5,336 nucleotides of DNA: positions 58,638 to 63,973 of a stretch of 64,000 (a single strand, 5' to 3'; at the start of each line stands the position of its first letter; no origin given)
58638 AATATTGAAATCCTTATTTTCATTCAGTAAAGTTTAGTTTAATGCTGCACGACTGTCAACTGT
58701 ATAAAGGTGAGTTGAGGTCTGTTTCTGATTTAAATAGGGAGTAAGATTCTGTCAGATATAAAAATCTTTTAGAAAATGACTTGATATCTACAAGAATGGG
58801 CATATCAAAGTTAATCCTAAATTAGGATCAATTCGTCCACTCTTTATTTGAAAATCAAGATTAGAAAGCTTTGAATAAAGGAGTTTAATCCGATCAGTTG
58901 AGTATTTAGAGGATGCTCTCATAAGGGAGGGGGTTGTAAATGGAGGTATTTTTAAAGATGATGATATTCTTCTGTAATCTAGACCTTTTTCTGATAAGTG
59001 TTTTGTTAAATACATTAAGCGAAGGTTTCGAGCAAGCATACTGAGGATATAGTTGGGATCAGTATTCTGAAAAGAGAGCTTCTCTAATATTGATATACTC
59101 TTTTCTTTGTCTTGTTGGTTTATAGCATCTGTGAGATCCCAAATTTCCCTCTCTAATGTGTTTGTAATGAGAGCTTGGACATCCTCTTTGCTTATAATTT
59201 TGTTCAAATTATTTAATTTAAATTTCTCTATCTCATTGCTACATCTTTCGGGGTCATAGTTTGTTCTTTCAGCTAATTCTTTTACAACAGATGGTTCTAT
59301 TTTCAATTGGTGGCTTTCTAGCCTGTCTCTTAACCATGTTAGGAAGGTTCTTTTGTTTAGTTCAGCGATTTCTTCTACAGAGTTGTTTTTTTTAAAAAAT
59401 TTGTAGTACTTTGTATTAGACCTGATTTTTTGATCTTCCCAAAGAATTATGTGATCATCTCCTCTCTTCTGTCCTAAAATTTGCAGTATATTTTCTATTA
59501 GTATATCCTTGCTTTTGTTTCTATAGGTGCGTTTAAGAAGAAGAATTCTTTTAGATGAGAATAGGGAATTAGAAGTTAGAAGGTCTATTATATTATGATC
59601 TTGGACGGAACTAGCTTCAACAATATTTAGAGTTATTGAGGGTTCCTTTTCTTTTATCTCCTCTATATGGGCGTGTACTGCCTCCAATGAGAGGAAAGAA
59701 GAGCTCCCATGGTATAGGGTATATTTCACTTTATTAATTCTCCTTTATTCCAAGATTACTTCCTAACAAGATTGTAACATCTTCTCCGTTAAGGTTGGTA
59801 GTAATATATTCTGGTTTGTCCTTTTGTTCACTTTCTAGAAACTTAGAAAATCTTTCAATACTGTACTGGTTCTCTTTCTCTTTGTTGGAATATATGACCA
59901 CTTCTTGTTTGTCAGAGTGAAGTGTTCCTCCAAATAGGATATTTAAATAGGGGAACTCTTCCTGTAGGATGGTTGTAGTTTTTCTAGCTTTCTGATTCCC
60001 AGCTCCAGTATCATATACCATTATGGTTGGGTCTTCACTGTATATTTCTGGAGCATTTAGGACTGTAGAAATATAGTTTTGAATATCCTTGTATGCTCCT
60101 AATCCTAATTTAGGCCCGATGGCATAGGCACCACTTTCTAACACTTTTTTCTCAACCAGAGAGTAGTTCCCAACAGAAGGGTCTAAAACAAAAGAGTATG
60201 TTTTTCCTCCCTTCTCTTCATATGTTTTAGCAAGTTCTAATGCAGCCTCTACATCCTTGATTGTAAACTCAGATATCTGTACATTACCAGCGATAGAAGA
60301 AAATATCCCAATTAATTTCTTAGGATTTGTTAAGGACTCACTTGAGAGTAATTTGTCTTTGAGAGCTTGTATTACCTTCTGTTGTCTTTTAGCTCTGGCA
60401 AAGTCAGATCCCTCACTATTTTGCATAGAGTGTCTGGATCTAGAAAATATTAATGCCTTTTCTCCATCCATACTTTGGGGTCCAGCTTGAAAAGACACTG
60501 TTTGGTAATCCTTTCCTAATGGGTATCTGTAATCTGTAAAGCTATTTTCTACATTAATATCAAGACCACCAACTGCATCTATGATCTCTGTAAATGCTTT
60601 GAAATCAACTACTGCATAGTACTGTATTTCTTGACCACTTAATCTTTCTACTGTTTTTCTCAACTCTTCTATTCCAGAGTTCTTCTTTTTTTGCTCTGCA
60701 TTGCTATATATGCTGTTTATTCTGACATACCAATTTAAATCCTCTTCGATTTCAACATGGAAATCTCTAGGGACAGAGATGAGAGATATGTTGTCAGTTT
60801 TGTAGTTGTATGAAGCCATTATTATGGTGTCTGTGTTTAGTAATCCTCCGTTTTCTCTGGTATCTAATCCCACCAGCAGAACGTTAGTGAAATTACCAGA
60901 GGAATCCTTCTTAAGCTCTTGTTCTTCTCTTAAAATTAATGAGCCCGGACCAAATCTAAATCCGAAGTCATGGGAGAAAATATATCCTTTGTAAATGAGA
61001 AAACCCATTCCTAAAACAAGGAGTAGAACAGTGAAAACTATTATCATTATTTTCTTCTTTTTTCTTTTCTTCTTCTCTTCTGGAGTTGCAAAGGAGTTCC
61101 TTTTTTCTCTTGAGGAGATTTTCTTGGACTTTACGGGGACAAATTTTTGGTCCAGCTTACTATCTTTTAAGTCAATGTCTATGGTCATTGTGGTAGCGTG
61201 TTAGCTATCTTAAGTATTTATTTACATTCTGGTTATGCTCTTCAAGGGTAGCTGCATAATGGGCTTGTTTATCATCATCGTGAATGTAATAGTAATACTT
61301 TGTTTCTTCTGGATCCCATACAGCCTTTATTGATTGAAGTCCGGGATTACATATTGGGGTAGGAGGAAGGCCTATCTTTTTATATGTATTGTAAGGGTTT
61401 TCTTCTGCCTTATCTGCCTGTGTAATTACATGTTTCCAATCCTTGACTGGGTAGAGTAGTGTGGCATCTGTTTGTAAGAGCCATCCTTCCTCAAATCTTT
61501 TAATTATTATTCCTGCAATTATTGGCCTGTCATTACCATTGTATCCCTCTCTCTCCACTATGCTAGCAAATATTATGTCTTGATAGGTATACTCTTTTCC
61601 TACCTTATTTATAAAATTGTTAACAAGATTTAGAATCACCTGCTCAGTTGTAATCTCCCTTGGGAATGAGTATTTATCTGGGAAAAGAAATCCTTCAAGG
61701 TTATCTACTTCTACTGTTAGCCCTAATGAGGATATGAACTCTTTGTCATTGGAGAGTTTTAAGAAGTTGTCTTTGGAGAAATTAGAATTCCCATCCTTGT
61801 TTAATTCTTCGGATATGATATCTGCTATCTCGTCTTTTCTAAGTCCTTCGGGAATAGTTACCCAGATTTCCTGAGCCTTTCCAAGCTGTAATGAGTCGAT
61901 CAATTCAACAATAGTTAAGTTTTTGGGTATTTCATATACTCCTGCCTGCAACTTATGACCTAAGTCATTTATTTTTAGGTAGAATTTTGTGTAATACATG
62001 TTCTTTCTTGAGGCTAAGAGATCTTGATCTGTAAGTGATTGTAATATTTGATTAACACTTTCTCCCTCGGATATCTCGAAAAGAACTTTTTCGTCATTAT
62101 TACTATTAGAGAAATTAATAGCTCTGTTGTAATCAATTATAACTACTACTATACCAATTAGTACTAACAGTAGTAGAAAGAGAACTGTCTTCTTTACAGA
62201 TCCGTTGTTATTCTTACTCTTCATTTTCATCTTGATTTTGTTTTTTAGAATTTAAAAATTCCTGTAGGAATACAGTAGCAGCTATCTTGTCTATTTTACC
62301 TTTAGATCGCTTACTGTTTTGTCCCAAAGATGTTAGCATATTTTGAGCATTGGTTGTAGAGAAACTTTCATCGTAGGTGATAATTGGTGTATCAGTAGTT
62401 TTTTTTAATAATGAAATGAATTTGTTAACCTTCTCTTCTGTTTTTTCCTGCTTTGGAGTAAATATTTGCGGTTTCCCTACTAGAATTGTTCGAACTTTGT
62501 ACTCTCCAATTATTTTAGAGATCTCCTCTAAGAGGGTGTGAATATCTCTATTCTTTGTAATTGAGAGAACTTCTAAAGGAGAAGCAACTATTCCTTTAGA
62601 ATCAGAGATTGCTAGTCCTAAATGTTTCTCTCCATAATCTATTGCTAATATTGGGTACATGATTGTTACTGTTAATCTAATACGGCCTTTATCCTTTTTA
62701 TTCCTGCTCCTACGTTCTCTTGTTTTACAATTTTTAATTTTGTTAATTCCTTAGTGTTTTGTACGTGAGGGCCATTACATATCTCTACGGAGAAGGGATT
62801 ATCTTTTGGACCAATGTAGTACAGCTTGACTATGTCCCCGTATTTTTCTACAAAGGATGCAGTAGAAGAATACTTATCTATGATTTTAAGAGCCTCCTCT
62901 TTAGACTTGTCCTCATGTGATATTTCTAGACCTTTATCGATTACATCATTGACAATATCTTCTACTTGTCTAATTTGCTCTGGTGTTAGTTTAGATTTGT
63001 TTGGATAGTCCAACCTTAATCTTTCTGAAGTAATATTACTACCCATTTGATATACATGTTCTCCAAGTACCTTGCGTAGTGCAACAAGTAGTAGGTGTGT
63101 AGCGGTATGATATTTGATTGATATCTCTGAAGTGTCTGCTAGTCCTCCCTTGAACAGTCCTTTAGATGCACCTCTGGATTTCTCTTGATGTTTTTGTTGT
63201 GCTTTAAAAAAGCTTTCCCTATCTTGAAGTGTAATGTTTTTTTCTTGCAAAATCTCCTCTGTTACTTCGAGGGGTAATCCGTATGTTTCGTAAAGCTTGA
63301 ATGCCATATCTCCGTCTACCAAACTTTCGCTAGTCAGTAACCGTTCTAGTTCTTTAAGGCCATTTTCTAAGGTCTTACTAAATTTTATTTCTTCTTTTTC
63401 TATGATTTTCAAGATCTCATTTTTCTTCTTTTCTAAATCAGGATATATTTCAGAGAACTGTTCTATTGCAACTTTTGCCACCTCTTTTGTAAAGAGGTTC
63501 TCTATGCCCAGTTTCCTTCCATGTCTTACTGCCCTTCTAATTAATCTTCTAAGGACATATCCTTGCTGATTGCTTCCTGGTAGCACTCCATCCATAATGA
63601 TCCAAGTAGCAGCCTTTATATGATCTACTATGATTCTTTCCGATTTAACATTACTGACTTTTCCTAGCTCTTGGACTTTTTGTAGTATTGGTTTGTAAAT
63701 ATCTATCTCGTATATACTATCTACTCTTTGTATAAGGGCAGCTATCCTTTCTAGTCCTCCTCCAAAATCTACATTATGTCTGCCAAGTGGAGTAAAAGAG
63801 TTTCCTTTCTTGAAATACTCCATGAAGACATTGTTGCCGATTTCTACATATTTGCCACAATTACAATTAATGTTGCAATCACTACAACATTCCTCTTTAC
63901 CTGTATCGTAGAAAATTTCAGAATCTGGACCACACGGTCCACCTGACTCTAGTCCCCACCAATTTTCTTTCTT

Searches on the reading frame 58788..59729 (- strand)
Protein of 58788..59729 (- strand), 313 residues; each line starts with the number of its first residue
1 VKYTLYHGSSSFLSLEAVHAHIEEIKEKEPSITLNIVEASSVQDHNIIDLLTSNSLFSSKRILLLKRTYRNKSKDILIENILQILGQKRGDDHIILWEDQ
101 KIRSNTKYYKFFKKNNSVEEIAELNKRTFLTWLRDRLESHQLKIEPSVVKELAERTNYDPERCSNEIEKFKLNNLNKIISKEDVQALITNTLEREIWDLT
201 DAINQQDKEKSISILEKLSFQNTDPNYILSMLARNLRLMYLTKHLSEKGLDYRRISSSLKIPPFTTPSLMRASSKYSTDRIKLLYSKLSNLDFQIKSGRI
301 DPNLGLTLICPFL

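Call 6: search_protein_families(library=pfam, proteins=[window:58788-59729:-], max_evalue=0.001)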
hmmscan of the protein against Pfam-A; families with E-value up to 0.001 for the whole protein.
window:58788-59729:- (313 aa): 2 families
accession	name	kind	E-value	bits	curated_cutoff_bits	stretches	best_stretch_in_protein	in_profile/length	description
PF21694.2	DNA_pol3_delta_C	-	8.3e-27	94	27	1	193-309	1-117/121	DNA polymerase III delta subunit, C-terminal domain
PF06144.19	DNA_pol3_delta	-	2.9e-06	27.7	21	1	16-118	13-120/124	DNA polymerase III, delta subunit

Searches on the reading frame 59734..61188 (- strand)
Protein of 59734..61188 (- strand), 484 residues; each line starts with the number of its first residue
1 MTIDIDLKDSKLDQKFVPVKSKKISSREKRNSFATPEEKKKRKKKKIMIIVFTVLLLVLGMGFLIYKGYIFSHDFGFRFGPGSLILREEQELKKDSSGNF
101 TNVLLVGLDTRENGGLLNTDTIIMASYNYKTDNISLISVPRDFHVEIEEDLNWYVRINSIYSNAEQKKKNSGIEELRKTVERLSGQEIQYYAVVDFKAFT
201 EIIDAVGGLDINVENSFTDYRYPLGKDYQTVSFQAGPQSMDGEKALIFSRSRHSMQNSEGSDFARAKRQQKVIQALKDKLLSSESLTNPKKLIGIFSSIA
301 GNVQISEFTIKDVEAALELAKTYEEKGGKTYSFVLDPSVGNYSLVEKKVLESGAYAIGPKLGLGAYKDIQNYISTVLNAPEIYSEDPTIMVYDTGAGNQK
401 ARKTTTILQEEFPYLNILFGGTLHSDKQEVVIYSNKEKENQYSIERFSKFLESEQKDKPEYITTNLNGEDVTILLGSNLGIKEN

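Call 6: search_protein_families(library=pfam, proteins=[window:59734-61188:-], max_evalue=0.001)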
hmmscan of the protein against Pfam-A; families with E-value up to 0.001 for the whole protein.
window:59734-61188:- (484 aa): 1 family
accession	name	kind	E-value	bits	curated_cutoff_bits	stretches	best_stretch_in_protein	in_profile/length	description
PF03816.19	LytR_cpsA_psr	-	3.1e-37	128.5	24.6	1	118-280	1-148/150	LytR_cpsA_psr family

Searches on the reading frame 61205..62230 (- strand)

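Call 6: search_protein_families(library=pfam, proteins=[window:61205-62230:-], max_evalue=0.001)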
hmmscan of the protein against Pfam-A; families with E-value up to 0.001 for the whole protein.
window:61205-62230:- (341 aa): 1 family
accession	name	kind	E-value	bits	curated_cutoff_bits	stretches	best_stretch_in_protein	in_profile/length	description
PF02618.21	YceG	-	3.7e-72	243.5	32.4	1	51-338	1-275/275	YceG-like family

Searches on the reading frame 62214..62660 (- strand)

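Call 6: search_protein_families(library=pfam, proteins=[window:62214-62660:-], max_evalue=0.001)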
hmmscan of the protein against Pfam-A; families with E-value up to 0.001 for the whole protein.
window:62214-62660:- (148 aa): 1 family
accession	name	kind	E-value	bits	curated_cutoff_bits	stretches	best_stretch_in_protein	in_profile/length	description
PF03652.20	RuvX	-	1.8e-34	119.4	29.2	1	4-137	3-133/134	Holliday junction resolvase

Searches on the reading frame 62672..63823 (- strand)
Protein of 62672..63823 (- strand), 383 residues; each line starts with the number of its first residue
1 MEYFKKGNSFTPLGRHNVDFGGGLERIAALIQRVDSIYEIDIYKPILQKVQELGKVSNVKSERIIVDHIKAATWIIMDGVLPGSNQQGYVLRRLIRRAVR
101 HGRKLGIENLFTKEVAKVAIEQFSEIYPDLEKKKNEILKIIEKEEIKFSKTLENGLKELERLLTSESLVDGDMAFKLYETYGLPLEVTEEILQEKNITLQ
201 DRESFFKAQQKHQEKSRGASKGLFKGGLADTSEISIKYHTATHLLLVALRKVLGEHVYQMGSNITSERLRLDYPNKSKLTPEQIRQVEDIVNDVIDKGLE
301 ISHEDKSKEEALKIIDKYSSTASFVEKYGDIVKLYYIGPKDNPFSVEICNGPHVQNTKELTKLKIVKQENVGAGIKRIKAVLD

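Call 6: search_protein_families(library=pfam, proteins=[window:62672-63823:-], max_evalue=0.001)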
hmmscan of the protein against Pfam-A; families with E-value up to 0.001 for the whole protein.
window:62672-63823:- (383 aa): 2 families
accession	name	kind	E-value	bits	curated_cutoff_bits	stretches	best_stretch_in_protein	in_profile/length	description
PF01411.24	tRNA-synt_2c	-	3.3e-60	204.6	30.3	1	8-223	212-435/552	tRNA synthetases class II (A)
PF07973.19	tRNA_SAD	-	5.7e-12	45.9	24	1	332-378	1-43/44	Threonyl and Alanyl tRNA synthetase second additional domain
